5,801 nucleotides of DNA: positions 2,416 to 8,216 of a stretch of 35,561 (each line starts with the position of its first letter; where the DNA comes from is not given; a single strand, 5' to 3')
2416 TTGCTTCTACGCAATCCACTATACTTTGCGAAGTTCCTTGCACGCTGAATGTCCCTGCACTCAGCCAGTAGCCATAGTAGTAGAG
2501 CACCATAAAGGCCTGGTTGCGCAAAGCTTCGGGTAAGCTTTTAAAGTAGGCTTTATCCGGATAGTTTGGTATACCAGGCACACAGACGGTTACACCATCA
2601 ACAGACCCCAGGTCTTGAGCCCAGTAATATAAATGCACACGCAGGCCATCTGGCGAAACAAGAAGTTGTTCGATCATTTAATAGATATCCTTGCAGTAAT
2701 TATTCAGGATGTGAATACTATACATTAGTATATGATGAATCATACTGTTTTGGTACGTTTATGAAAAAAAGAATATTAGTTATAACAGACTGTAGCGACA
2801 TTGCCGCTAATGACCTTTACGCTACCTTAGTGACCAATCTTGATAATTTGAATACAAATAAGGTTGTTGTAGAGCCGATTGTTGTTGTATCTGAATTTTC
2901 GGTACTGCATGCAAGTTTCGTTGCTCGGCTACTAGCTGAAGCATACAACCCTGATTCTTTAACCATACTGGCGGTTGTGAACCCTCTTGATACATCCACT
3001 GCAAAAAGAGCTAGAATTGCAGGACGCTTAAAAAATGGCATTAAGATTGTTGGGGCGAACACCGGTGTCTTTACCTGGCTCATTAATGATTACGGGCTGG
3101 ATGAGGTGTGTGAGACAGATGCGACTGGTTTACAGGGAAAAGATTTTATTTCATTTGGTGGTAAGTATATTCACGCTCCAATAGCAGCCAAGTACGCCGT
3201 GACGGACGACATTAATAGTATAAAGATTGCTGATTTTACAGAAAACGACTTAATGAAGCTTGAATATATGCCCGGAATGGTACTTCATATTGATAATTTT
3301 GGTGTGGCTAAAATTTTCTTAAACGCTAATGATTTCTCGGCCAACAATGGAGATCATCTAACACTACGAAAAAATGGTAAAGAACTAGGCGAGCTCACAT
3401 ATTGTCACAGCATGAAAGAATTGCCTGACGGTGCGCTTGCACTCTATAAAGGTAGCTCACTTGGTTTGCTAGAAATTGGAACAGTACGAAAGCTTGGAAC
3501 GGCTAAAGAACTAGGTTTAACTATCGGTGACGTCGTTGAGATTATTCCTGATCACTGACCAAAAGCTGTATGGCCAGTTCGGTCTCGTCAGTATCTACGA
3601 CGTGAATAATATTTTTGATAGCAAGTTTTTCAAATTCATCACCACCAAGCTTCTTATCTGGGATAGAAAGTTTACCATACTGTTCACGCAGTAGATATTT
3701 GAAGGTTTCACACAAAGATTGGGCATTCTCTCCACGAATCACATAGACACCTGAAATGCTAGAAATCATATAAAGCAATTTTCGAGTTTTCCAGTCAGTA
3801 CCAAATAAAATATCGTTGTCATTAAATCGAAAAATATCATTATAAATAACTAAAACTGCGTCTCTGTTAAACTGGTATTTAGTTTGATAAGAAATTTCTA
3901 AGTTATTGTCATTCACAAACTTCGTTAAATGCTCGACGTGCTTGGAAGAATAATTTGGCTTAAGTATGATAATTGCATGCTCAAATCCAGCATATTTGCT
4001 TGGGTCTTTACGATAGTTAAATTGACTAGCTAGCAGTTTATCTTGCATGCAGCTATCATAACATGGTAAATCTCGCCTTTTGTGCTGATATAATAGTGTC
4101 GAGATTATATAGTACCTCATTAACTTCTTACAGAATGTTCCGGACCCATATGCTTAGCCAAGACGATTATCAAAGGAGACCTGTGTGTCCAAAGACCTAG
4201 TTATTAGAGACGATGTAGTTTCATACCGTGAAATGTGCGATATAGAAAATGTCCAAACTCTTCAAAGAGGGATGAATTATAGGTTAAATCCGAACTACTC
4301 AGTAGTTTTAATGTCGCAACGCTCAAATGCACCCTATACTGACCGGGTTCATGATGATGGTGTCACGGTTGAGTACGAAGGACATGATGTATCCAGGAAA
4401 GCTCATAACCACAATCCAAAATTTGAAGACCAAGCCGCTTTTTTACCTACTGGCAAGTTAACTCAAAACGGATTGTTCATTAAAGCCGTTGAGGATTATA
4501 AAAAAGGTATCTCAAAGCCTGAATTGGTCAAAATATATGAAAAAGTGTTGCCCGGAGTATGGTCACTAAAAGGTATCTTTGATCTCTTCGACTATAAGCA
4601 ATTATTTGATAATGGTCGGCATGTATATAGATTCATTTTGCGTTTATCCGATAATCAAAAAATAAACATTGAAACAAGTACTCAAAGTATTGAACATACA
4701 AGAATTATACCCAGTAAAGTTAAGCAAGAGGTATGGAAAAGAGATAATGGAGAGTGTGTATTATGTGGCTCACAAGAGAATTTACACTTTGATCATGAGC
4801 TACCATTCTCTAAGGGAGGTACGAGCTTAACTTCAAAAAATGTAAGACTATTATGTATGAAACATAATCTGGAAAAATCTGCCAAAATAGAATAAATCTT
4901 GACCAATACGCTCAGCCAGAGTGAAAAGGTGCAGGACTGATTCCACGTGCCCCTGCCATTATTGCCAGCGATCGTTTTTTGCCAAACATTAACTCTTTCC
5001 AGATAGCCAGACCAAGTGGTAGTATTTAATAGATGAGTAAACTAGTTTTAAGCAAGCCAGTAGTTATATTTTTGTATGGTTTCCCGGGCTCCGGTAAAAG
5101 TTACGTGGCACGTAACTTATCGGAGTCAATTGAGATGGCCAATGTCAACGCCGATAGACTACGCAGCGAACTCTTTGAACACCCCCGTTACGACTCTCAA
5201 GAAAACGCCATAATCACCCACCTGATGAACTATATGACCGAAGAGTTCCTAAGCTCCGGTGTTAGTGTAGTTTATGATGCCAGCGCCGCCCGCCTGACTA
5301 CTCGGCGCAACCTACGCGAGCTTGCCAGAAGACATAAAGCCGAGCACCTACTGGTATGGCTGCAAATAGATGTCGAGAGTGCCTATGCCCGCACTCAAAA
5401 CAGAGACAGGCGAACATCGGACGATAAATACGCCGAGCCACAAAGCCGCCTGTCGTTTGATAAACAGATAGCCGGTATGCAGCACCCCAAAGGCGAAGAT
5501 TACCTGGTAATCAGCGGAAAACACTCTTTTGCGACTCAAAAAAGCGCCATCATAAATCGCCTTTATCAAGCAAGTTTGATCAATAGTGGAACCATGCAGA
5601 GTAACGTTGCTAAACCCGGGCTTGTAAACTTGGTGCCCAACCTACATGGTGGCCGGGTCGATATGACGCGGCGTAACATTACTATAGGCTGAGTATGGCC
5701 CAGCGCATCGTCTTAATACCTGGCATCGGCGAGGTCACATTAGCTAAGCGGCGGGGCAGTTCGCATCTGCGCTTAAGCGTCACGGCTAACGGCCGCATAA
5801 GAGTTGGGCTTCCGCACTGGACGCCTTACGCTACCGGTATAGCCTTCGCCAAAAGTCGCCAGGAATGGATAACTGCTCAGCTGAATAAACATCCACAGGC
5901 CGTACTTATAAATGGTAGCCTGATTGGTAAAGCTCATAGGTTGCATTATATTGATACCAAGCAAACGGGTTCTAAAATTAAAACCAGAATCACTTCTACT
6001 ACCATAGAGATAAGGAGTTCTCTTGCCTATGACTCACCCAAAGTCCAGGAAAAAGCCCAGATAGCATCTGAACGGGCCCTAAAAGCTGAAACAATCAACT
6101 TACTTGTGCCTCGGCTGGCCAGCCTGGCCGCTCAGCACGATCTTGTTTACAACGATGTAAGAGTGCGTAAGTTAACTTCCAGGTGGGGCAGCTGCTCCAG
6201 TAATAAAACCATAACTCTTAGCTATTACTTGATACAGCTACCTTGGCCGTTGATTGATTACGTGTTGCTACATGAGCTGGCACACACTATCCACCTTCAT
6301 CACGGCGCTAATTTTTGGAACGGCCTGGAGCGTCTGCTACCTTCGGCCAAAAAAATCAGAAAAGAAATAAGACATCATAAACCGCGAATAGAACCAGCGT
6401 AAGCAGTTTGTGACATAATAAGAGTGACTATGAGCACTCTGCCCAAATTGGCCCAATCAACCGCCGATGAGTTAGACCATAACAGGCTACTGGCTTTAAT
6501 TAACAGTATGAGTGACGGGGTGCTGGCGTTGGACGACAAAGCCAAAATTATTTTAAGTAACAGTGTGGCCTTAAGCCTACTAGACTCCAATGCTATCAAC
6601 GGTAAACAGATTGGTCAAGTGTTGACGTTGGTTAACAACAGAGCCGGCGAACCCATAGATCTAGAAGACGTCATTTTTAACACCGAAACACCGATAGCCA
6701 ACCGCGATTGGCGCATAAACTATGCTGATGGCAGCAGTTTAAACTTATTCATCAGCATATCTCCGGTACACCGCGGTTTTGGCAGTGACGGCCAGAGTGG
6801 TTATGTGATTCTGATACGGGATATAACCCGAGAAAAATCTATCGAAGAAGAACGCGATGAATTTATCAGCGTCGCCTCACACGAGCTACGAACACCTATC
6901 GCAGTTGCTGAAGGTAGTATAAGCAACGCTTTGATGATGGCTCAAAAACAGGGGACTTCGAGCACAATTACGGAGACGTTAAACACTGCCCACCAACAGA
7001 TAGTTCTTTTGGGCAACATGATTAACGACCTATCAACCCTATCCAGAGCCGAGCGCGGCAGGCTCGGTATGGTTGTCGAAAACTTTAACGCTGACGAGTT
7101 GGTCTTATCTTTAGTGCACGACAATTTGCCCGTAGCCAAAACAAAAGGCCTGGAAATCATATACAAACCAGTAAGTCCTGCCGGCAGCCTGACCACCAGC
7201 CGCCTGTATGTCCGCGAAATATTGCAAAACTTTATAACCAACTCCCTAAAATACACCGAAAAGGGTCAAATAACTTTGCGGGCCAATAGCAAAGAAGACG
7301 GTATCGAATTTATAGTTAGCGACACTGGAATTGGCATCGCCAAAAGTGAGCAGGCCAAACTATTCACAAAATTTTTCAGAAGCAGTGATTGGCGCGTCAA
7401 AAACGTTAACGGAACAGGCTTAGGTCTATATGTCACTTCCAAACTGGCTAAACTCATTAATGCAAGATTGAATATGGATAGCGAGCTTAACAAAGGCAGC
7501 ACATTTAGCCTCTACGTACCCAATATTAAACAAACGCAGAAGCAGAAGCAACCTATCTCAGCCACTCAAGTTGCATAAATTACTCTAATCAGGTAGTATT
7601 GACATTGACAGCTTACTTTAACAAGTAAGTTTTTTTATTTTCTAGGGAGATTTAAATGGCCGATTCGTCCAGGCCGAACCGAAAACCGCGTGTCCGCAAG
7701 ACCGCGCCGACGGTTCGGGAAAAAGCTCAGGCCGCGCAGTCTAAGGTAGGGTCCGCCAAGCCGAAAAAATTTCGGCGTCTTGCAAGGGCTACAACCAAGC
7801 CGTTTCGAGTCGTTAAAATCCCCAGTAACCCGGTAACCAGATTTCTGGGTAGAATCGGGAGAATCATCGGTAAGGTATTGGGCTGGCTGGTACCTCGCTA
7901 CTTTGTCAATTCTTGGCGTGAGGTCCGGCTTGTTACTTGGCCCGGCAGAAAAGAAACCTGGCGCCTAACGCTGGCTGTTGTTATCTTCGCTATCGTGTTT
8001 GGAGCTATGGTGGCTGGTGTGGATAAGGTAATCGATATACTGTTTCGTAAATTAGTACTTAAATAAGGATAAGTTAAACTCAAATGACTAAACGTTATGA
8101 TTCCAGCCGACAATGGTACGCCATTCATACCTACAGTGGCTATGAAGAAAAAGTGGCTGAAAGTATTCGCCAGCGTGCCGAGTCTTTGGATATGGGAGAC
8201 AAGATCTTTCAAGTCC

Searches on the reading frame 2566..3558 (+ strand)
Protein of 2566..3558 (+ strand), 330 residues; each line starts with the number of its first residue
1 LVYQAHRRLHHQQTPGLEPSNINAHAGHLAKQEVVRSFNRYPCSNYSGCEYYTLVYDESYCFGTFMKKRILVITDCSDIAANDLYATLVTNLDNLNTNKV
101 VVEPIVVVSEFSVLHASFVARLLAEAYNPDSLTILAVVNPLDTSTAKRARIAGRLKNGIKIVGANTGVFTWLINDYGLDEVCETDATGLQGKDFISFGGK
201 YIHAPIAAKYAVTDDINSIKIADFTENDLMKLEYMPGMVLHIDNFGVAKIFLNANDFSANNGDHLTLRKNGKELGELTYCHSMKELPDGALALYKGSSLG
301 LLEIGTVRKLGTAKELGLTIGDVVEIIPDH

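Call 70: search_protein_families(library=pfam, proteins=[window:2566-3558:+], max_evalue=0.00001)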
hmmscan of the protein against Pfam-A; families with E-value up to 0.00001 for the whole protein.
window:2566-3558:+ (330 aa): 1 family
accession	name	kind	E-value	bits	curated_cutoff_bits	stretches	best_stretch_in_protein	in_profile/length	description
PF01887.21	SAM_HAT_N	-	1.8e-08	34.7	26.3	1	77-219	5-144/145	SAM hydroxide adenosyltransferase N-terminal domain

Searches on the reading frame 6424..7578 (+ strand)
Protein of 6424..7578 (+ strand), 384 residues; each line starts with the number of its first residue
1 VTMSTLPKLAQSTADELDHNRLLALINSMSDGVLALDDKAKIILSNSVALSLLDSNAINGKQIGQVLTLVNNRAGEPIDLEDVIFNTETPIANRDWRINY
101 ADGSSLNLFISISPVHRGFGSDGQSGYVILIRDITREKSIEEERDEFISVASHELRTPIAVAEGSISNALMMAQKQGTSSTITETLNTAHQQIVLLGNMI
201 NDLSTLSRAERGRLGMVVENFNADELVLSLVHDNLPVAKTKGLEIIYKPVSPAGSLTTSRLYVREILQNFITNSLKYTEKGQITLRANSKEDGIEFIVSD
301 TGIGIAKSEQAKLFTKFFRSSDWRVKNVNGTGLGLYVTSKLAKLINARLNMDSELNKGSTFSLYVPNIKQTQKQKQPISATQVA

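Call 70: search_protein_families(library=pfam, proteins=[window:6424-7578:+], max_evalue=0.00001)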
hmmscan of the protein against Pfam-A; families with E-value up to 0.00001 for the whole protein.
window:6424-7578:+ (384 aa): 3 families
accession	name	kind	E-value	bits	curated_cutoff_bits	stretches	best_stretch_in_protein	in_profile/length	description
PF02518.31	HATPase_c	-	1.6e-22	80.5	26.4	1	263-366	6-108/111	Histidine kinase-, DNA gyrase B-, and HSP90-like ATPase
PF00512.31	HisKA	-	1.1e-10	41.8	26.9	1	144-212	2-66/66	His Kinase A (phospho-acceptor) domain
PF13581.12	HATPase_c_2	-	1.6e-06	28.5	27.4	0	258-345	31-112/127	Histidine kinase-like ATPase domain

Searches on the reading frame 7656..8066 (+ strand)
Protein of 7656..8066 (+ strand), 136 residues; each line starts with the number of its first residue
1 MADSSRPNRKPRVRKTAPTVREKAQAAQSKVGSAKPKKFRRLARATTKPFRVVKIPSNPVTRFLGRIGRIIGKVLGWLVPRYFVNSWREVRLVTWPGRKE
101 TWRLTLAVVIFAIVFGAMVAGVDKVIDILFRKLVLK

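Call 70: search_protein_families(library=pfam, proteins=[window:7656-8066:+], max_evalue=0.00001)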
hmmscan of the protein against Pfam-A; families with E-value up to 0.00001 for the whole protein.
window:7656-8066:+ (136 aa): 1 family
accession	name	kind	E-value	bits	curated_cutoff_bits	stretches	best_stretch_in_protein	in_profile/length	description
PF00584.25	SecE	-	5.3e-15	55.5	22.7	1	81-133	2-53/55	SecE/Sec61-gamma subunits of protein translocation complex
